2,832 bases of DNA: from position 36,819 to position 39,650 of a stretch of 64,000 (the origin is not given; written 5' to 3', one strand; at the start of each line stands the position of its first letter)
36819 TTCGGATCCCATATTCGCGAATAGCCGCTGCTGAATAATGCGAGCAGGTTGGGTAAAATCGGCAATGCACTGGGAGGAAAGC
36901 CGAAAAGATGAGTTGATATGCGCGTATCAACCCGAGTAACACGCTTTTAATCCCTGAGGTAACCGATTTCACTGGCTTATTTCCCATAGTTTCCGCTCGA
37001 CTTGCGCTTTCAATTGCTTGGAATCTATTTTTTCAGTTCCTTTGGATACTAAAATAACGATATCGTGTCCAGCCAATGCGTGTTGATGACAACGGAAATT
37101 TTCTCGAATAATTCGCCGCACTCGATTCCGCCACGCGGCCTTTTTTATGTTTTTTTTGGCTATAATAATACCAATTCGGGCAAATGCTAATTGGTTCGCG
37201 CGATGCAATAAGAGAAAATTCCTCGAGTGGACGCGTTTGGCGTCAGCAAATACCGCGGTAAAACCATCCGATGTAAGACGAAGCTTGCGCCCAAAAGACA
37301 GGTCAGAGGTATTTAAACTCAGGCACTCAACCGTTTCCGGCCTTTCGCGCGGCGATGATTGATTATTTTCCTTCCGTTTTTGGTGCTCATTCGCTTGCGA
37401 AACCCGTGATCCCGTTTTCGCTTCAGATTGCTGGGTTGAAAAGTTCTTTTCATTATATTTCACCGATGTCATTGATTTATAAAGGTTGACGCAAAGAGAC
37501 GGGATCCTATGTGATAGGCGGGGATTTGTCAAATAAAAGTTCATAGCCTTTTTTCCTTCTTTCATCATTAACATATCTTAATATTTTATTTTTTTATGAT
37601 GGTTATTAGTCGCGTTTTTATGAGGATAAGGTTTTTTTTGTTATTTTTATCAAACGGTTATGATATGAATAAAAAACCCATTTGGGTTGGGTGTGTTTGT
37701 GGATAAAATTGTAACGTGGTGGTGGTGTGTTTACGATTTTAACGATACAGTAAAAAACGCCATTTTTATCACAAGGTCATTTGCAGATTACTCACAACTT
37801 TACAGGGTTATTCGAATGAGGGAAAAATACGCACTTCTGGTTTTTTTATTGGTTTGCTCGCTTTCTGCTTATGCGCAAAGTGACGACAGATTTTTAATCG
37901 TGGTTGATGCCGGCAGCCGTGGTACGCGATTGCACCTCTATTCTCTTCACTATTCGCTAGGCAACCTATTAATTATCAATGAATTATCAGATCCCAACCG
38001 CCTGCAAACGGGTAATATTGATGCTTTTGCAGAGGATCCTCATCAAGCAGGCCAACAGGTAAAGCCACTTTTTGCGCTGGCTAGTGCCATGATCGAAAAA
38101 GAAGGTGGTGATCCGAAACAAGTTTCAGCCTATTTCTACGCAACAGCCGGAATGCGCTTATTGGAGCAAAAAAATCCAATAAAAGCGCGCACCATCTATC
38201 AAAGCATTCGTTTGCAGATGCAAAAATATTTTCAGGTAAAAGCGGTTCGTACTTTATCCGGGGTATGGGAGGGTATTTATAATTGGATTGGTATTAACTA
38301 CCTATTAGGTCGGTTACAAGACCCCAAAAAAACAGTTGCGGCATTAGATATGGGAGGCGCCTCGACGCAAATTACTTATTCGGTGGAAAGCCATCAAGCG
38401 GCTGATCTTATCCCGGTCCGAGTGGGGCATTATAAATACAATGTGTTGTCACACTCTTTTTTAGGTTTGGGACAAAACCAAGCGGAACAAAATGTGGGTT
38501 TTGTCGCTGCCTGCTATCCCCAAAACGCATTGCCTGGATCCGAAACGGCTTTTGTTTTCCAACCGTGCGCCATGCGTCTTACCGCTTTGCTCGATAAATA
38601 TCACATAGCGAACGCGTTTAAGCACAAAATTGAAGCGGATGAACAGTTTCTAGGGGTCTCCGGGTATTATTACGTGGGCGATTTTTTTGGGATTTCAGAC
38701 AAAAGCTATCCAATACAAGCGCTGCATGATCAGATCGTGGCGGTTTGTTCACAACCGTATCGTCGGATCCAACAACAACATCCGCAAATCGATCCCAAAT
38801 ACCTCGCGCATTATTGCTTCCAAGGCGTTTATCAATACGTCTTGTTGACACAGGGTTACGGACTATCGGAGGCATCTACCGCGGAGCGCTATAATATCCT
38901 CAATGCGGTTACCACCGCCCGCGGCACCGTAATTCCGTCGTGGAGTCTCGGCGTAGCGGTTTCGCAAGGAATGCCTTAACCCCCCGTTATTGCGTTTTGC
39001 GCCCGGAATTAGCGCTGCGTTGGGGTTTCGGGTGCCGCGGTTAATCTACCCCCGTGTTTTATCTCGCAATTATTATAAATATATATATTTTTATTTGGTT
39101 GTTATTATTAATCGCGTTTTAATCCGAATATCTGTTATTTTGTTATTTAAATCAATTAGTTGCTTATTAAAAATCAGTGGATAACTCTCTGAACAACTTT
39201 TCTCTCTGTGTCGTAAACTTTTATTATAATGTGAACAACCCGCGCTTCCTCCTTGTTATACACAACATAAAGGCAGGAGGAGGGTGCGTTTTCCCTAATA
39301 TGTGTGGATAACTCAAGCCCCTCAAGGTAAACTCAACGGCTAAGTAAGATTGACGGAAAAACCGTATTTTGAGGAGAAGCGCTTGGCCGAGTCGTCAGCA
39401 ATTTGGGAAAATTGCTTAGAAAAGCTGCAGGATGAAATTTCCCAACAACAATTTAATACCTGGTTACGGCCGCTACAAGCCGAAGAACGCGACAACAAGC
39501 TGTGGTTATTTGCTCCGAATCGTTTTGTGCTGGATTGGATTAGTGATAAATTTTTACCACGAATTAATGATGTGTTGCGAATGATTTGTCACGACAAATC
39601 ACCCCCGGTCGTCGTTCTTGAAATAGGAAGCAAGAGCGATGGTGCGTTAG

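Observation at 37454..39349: Secreted CD39-like NTPDase gene inserted between rpmH and dnaA, splitting the DnaA-box / AT-rich origin region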

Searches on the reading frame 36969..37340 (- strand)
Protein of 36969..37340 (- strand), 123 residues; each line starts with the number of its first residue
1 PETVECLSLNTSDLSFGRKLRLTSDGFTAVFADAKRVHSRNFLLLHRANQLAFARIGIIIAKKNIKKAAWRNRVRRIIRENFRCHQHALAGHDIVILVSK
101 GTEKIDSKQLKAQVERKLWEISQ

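Call 4: search_protein_families(library=pfam, proteins=[window:36969-37340:-])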
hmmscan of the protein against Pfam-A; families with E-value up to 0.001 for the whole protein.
window:36969-37340:- (123 aa): 1 family
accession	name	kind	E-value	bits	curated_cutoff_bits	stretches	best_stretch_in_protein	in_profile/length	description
PF00825.24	Ribonuclease_P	-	2.4e-26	92.4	22.3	1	19-117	4-104/109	Ribonuclease P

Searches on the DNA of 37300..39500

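Call 74: search_rna_families(source=window, start=37300, end=39500, threshold=evalue, max_evalue=1)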
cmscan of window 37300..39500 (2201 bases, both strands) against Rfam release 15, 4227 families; matches with E-value up to 1: 0.
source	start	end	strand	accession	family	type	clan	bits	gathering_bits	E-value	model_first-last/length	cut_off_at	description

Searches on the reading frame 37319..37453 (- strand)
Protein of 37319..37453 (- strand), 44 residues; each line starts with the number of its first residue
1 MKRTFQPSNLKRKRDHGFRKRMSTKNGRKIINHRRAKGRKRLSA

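Call 4: search_protein_families(library=pfam, proteins=[window:37319-37453:-])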
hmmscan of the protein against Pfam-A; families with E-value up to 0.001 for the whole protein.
window:37319-37453:- (44 aa): 1 family
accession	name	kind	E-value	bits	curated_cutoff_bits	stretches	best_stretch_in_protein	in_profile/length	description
PF00468.22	Ribosomal_L34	-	8.8e-25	86.8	25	1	1-44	1-44/44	Ribosomal protein L34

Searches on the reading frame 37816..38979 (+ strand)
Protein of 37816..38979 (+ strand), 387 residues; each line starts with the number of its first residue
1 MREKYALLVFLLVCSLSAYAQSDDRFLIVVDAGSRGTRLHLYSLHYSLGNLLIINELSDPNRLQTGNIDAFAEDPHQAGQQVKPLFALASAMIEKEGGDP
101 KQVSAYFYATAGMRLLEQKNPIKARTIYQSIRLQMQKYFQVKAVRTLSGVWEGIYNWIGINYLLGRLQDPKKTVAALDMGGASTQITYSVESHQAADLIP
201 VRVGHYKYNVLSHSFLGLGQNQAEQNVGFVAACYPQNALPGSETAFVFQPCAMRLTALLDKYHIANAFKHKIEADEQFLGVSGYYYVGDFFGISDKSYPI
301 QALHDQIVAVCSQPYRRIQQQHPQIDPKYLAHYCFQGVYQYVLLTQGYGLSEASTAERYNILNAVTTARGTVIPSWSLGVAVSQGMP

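Call 4: search_protein_families(library=pfam, proteins=[window:37816-38979:+])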
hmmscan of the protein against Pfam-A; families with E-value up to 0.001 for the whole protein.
window:37816-38979:+ (387 aa): 1 family
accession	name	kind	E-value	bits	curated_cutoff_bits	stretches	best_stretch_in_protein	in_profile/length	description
PF01150.23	GDA1_CD39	-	2.2e-56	191.8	24.9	2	21-230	5-228/423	GDA1/CD39 (nucleoside phosphatase) family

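Call 7: find_encoding_contigs(protein=window:37816-38979:+, flank=10000, max_places=6)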
Protein window:37816-38979:+ (387 aa): no gene with exactly this product is on record in the collection.

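Call 8: find_homologous_proteins(query=window:37816-38979:+)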
Query window:37816-38979:+ (387 aa): 1315 proteins with E <= 0.001 among 3766 candidates; the best 120 are listed.
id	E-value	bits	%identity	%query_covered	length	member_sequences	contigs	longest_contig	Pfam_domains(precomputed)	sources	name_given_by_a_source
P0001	2.2e-259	878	100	100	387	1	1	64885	PF01150.24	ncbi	-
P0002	5.3e-89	317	41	98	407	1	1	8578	PF01150.24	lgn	-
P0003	8.7e-55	204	37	93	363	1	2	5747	PF01150.24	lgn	-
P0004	3.5e-53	199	34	98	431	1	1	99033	PF01150.24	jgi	jgi:apyrase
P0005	3.9e-53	199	33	98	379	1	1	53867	PF01150.24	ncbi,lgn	-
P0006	6.1e-53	198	33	90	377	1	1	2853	PF01150.24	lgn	-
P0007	1.4e-52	197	33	95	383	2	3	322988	PF01150.24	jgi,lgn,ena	-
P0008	2.4e-52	196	32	98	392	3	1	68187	PF01150.24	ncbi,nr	ncbi:MAG: hypothetical protein NXI01_06880 [Gammaproteobacteria bacterium]|nr:hypothetical protein [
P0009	2.6e-52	196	35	93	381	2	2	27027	PF01150.24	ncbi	-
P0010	3.1e-52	196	34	99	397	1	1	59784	PF01150.24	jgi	jgi:apyrase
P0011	4.0e-52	196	34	99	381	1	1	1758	PF01150.24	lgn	-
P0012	5.2e-52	195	35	90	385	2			PF01150.24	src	-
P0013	5.3e-52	195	34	100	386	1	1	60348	PF01150.24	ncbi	-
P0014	1.8e-51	193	32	99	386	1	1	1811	PF01150.24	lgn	-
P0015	2.3e-51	193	35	91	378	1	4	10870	PF01150.24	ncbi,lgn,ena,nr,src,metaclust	ncbi:MAG: hypothetical protein A3E83_05450 [Gammaproteobacteria bacterium RIFCSPHIGHO2_12_FULL_41_20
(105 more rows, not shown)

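Call 9: find_encoding_contigs(protein=P0002, flank=10000, max_places=4)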
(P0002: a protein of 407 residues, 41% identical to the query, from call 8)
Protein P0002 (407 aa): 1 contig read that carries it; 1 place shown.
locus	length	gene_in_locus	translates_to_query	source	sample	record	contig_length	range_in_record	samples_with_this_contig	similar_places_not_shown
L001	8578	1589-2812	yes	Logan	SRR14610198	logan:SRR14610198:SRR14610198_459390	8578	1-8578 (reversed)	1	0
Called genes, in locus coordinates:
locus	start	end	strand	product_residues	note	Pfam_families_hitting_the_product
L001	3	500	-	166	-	?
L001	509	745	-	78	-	PF01809:YidD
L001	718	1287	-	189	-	PF00825:Ribonuclease_P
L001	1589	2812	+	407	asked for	PF01150:GDA1_CD39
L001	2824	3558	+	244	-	PF00106:adh_short, PF08659:KR, PF13561:adh_short_C2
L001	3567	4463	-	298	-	PF00126:HTH_1, PF03466:LysR_substrate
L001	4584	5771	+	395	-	PF00083:Sugar_tr, PF07690:MFS_1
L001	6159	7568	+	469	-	PF11638:DnaA_N, PF00308:Bac_DnaA, PF08299:Bac_DnaA_C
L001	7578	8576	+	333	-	?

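Call 10: find_encoding_contigs(protein=P0001, flank=10000, max_places=4)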
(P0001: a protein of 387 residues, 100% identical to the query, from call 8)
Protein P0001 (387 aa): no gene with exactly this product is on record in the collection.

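Call 20: find_encoding_contigs(protein=P0003, flank=10000, max_places=3)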
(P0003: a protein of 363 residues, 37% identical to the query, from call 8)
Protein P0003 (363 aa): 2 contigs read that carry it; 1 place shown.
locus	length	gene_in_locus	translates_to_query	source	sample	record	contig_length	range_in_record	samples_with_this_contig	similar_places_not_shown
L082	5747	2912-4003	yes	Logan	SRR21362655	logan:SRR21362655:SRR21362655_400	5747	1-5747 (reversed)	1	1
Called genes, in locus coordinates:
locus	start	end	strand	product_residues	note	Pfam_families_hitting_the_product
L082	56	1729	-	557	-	PF00005:ABC_tran, PF02463:SMC_N (faint), PF13304:AAA_21 (faint), PF13555:AAA_29 (faint), PF12848:ABC_tran_Xtn, PF00005:ABC_tran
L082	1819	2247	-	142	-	PF01951:Archease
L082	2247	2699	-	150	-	PF04073:tRNA_edit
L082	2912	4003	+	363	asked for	PF01150:GDA1_CD39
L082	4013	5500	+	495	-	PF13231:PMT_2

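Call 22: find_related_loci(query=A3, collection=metagenome_contigs, flank=10000)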
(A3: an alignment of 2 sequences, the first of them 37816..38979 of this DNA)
Query A3 (387 aa) in metagenome_contigs; peptide patterns used: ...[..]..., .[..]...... (x = any residue, [..] = any of these).
104 stretches matched a pattern; 61 encode a relative of the query (tblastn E <= 1e-3); 61 distinct loci.
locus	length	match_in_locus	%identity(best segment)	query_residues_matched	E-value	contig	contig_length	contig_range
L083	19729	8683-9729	29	22-382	6e-38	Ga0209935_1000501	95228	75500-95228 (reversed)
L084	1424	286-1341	29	1-350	2e-37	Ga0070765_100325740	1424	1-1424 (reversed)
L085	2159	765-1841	30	1-350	5e-36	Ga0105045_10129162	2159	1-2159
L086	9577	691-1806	30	8-382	8e-35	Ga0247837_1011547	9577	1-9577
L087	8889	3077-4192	30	8-382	8e-35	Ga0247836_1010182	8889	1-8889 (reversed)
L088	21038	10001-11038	31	29-384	7e-34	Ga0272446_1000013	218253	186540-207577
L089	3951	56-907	29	97-382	2e-33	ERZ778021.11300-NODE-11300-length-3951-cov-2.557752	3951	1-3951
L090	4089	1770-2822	28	4-352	4e-33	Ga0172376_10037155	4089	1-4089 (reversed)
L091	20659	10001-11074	28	1-355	9e-33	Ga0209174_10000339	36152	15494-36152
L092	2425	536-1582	28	29-387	1e-32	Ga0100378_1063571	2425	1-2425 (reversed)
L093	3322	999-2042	28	6-350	3e-32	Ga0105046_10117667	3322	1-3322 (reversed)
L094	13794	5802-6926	28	27-350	8e-32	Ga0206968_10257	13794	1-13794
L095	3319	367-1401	30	30-384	8e-32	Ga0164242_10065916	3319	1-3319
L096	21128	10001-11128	27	11-382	2e-31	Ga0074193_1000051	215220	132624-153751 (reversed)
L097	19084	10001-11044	29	27-384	6e-31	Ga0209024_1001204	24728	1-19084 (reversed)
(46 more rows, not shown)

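Call 31: search_solved_structures(query=window:37816-38979:+, show_alignments=1)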
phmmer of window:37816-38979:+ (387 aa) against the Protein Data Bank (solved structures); distinct sequences matched with E-value up to 0.001: 13.
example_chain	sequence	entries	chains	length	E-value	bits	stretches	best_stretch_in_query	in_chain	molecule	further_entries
3zx3_A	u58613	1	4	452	2.4e-32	115.7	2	25-223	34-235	ECTONUCLEOSIDE TRIPHOSPHATE DIPHOSPHOHYDROLASE 1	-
3zx0_A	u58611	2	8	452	6.3e-32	114.3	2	25-223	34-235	ECTONUCLEOSIDE TRIPHOSPHATE DIPHOSPHOHYDROLASE 1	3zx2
4brk_A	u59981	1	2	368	3e-29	105.5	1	27-355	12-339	ECTONUCLEOSIDE TRIPHOSPHATE DIPHOSPHOHYDROLASE I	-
3aap_A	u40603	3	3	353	1.9e-28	102.8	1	27-355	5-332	Ectonucleoside triphosphate diphosphohydrolase I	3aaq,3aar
4br4_A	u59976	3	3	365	2.7e-28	102.4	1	27-355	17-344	ECTONUCLEOSIDE TRIPHOSPHATE DIPHOSPHOHYDROLASE I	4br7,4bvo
4br9_A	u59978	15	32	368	2.9e-28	102.3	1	27-355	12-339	ECTONUCLEOSIDE TRIPHOSPHATE DIPHOSPHOHYDROLASE I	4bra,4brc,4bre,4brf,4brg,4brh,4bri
4brd_A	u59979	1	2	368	6.5e-28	101.1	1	27-355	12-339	ECTONUCLEOSIDE TRIPHOSPHATE DIPHOSPHOHYDROLASE I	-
5u7x_F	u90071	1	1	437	7.9e-27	97.5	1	26-197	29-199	Nod factor binding lectin-nucleotide phosphohydrolase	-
4cd3_A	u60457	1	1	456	2.2e-26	96.1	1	26-223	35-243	ECTONUCLEOSIDE TRIPHOSPHATE DIPHOSPHOHYDROLASE 2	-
3cj1_A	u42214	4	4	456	5.4e-26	94.8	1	26-223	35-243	Ectonucleoside triphosphate diphosphohydrolase 2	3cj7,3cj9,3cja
4bqz_A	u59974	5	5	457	5.4e-26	94.8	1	26-223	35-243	ECTONUCLEOSIDE TRIPHOSPHATE DIPHOSPHOHYDROLASE 2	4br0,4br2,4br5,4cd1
5u7p_A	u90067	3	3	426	2.2e-24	89.5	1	26-203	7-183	Apyrase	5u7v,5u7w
6wg5_A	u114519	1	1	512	1.6e-16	63.6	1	25-181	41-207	Ectonucleoside triphosphate diphosphohydrolase 4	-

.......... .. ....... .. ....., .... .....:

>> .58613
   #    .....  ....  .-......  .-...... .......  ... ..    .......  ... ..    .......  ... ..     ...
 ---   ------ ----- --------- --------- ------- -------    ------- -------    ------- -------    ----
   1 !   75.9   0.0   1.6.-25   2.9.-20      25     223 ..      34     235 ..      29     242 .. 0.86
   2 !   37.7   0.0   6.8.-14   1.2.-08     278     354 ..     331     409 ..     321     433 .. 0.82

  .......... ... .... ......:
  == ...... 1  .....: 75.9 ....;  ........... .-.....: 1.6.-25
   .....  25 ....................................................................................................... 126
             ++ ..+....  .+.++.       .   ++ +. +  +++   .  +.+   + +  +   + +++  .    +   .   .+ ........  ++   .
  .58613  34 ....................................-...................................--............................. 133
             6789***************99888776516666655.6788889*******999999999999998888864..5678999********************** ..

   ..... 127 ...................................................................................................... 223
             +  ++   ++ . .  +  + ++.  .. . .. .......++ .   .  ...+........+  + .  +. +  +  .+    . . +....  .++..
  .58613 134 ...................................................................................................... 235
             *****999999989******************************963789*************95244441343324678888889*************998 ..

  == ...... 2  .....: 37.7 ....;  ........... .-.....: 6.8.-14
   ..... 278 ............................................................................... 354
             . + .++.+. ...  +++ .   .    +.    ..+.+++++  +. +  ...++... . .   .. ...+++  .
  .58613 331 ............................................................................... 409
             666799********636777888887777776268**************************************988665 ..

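Call 76: search_protein_families(library=pfam, proteins=[L001:2824-3558:+, L001:3567-4463:-, L001:4584-5771:+, L001:1589-2812:+])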
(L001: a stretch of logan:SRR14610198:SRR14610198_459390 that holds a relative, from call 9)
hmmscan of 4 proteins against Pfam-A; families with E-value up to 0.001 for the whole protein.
L001:2824-3558:+ (244 aa): 5 families
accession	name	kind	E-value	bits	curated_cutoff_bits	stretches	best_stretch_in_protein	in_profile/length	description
PF13561.12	adh_short_C2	-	7.9e-62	209.3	27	1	15-241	6-234/236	Enoyl-(Acyl carrier protein) reductase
PF00106.31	adh_short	-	2.1e-53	181.2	26.6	1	6-199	1-192/195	short chain dehydrogenase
PF08659.16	KR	-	2.6e-11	44.2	22.6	1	9-161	4-154/180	KR domain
PF23441.1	SDR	-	4.1e-05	23.5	27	1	7-201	9-206/258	SDR-like rossmann domain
PF01370.27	Epimerase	-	0.00076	19.4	20.9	1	9-77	2-63/240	NAD dependent epimerase/dehydratase family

L001:3567-4463:- (298 aa): 2 families
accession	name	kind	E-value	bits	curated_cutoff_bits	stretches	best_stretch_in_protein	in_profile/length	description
PF03466.25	LysR_substrate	-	2.5e-30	105.9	28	1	90-290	2-205/209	LysR substrate binding domain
PF00126.33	HTH_1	-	2.1e-22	79.2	26.6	1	6-65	1-60/60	Bacterial regulatory helix-turn-helix protein, lysR family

L001:4584-5771:+ (395 aa): 3 families
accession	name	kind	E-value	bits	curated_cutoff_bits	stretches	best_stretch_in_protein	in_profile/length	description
PF07690.21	MFS_1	-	7.6e-35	120.9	33.4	1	13-351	4-345/347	Major Facilitator Superfamily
PF00083.30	Sugar_tr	-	1.4e-14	54.3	22.3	1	41-185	47-194/452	Sugar (and other) transporter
PF13347.12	MFS_2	-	0.00016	20.8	27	1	165-357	178-378/427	MFS/sugar transport protein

L001:1589-2812:+ (407 aa): 1 family
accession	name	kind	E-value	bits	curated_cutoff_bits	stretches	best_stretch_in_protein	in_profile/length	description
PF01150.23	GDA1_CD39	-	3.7e-62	210.8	24.9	2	27-232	7-223/423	GDA1/CD39 (nucleoside phosphatase) family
